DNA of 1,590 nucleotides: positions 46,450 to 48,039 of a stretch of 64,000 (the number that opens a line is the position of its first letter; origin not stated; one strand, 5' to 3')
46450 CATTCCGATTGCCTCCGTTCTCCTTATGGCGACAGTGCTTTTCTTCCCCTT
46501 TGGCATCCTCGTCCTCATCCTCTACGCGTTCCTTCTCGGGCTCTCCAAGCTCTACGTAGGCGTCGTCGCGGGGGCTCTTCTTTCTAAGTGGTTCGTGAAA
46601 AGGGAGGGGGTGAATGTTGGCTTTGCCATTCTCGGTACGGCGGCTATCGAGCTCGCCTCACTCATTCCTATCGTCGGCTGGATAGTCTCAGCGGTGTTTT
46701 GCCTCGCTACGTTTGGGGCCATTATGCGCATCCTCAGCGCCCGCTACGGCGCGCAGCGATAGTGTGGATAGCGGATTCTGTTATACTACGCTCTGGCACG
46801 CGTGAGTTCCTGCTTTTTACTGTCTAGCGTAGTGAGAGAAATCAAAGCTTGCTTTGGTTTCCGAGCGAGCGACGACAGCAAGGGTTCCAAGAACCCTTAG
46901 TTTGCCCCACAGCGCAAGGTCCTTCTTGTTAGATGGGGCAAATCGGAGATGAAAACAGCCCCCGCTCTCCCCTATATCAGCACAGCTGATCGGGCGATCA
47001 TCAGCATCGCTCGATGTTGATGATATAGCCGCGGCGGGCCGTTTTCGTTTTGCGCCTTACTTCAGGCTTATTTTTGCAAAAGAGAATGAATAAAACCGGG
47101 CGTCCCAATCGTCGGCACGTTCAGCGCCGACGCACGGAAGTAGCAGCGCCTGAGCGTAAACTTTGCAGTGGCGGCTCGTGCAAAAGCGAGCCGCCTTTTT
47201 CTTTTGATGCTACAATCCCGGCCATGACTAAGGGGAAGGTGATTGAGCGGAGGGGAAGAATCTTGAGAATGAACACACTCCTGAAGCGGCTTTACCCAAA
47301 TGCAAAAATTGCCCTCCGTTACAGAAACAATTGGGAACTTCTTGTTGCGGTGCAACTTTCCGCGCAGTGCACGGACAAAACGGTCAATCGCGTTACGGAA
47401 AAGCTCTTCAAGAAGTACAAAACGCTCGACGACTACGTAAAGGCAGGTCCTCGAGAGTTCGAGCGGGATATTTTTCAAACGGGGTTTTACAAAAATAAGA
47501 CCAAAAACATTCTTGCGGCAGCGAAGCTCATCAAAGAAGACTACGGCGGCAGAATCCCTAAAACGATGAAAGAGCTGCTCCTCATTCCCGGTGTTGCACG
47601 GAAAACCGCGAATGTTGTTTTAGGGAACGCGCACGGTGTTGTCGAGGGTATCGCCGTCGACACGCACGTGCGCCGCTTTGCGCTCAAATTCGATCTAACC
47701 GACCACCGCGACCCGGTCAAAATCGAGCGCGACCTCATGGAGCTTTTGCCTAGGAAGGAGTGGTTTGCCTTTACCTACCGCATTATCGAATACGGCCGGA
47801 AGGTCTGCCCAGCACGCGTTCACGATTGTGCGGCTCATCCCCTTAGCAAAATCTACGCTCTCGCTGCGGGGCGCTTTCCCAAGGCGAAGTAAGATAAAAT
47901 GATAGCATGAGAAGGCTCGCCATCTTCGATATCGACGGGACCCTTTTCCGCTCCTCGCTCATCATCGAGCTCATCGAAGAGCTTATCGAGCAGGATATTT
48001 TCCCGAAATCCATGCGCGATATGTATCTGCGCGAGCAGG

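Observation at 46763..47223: About 460-bp gene-free, structured region ending in a strong intrinsic terminator upstream of nth: candidate ncRNA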

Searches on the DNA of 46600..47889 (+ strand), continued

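Call 59: search_with_rna_model(model_id=R1, sources=[L090, L091, L092, L093, L094, L085], max_evalue=10)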
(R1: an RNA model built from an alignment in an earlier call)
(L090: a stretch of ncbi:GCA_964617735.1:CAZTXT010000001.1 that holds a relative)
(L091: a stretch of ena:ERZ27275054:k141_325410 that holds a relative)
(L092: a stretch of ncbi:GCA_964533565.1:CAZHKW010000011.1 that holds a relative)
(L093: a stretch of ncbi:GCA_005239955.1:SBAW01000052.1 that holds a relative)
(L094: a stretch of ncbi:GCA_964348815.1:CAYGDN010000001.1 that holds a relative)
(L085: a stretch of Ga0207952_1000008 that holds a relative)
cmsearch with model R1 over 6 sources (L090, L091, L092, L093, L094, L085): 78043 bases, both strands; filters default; matches with E-value up to 10: 8.
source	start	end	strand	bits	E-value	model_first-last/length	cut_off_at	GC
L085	2270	2348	-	104.6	3.1e-31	1-79/79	no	0.51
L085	2288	2366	+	16.4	0.0086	1-79/79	no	0.48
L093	1511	1571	+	15.9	0.012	1-79/79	no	0.67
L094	15406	15440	-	11.3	0.37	1-79/79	no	0.4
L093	17301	17349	+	11.2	0.41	1-79/79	no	0.41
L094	17071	17146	+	11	0.47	1-79/79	no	0.46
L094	18024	18104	+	9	2.2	1-79/79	no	0.48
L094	11965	11991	+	8.6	2.9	18-44/79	no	0.52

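Call 83: search_with_rna_model(model_id=R1, sources=[L097, L098, L095], max_evalue=10, filters=off, show_alignments=3)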
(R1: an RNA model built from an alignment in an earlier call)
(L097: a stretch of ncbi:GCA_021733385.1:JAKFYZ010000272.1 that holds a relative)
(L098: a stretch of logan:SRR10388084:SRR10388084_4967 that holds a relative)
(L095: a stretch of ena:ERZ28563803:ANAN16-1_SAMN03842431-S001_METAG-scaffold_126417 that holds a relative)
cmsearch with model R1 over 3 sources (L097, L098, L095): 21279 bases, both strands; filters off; matches with E-value up to 10: 20.
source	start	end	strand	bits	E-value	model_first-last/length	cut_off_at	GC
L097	5422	5461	+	10.4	0.2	1-79/79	no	0.52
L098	4031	4070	+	10.4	0.2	1-79/79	no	0.52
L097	5565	5593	+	10.4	0.21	1-79/79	no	0.48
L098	4174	4202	+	10.4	0.21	1-79/79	no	0.48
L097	2043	2059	-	7.9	1.2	1-79/79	no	0.41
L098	652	668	-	7.9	1.2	1-79/79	no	0.41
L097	1696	1728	+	7.6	1.6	1-79/79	no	0.61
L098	305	337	+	7.6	1.6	1-79/79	no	0.61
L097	601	653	-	7.6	1.6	1-79/79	no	0.36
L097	3405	3433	+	6.8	2.9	1-79/79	no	0.52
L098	2014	2042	+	6.8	2.9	1-79/79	no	0.52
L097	5462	5497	+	6.5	3.7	1-79/79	no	0.53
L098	4071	4106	+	6.5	3.7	1-79/79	no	0.53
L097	5930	5965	+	6.4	3.9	1-79/79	no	0.56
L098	4539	4574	+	6.4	3.9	1-79/79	no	0.56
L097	12164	12209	-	5.7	6.7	1-79/79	no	0.7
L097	2629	2682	+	5.5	7.6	1-79/79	no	0.35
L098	1238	1291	+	5.5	7.6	1-79/79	no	0.35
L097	3246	3302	-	5.4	8.1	1-79/79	no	0.63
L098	1855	1911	-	5.4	8.1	1-79/79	no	0.63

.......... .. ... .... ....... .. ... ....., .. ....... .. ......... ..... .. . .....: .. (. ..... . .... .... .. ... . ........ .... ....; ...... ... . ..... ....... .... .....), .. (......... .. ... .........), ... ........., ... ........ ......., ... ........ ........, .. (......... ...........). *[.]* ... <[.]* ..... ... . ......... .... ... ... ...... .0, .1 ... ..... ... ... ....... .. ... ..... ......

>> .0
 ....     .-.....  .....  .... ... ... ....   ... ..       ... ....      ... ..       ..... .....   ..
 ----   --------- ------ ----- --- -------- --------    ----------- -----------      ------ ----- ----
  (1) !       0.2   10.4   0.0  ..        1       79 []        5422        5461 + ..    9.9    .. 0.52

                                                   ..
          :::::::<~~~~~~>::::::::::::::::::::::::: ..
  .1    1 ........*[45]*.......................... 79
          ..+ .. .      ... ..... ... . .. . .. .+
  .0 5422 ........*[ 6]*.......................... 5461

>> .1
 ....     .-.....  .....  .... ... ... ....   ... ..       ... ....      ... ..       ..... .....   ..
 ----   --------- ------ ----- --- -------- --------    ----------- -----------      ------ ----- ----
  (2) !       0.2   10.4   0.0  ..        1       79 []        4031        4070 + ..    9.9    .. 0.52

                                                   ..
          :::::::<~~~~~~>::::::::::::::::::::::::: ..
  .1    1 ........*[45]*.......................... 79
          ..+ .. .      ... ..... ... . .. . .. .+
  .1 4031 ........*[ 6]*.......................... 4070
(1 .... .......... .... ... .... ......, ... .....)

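Call 86: search_rna_families(sources=[L097, L083], threshold=gathering)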
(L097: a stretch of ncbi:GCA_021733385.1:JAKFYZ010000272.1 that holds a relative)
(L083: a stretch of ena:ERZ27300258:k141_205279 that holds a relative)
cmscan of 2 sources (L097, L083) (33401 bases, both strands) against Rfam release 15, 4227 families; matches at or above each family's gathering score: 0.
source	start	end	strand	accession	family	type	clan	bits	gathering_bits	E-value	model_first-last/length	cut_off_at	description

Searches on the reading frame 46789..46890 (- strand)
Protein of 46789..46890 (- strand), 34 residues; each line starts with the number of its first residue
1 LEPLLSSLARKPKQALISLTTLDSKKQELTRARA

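Call 53: search_protein_families(library=pfam, proteins=[window:46789-46890:-], max_evalue=1)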
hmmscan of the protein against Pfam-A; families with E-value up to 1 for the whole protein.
seq(34 aa): 1 family
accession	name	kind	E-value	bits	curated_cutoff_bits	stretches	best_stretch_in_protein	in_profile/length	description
PF12391.13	PCDO_beta_N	-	0.012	15.8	24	1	6-19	18-31/34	Protocatechuate 3,4-dioxygenase beta subunit N terminal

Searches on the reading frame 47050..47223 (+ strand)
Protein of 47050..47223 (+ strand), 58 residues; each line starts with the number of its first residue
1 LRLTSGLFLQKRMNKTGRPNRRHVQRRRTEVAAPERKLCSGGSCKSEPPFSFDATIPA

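Call 53: search_protein_families(library=pfam, proteins=[window:47050-47223:+], max_evalue=1)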
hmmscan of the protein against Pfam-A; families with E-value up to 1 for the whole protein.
seq(58 aa): 0 families

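Call 79: search_protein_representatives(protein=window:47050-47223:+)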
Query: 58 residues. Proteins with E-value up to 0.001 (for the whole library): 1; up to 1e-10: 1; up to 1e-30: 0. The best 1 are listed.
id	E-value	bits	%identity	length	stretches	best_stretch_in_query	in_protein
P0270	1.9e-15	71.6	38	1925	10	16-47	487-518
